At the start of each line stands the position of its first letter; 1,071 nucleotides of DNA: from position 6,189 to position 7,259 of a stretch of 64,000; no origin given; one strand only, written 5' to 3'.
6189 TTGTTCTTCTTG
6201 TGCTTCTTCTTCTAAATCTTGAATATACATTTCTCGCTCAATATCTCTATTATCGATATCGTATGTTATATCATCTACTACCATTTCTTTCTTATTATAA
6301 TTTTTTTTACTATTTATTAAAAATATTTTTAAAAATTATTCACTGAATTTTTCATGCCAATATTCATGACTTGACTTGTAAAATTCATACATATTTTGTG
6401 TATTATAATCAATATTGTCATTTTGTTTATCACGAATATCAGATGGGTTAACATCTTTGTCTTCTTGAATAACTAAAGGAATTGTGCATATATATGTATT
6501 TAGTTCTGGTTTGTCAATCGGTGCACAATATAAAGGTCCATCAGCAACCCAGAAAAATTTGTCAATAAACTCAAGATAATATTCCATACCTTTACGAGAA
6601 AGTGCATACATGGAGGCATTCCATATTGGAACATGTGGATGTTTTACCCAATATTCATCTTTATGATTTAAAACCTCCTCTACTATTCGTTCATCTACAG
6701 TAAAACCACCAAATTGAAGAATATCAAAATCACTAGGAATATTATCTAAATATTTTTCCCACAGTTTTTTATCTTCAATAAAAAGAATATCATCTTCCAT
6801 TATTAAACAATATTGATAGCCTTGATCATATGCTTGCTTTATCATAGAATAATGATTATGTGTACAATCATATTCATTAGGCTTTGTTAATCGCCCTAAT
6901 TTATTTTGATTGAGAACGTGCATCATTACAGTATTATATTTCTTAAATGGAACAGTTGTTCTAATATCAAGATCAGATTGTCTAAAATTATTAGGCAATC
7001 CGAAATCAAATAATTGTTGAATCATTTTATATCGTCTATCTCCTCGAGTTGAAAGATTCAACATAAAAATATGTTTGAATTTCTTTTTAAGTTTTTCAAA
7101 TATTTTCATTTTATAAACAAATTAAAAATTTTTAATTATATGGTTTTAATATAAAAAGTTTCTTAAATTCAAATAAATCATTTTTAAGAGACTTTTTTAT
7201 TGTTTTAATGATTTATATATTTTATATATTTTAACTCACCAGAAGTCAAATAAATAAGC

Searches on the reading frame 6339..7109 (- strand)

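Call 18: search_protein_families(library=pfam, max_evalue=0.001, proteins=[window:6339-7109:-])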
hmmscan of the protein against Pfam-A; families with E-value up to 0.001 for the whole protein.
seq(257 aa): 1 family
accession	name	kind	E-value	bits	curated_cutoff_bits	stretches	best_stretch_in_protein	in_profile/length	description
PF01755.23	Glyco_transf_25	-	2.6e-10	40.9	24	1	12-133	2-121/199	Glycosyltransferase family 25 (LPS biosynthesis protein)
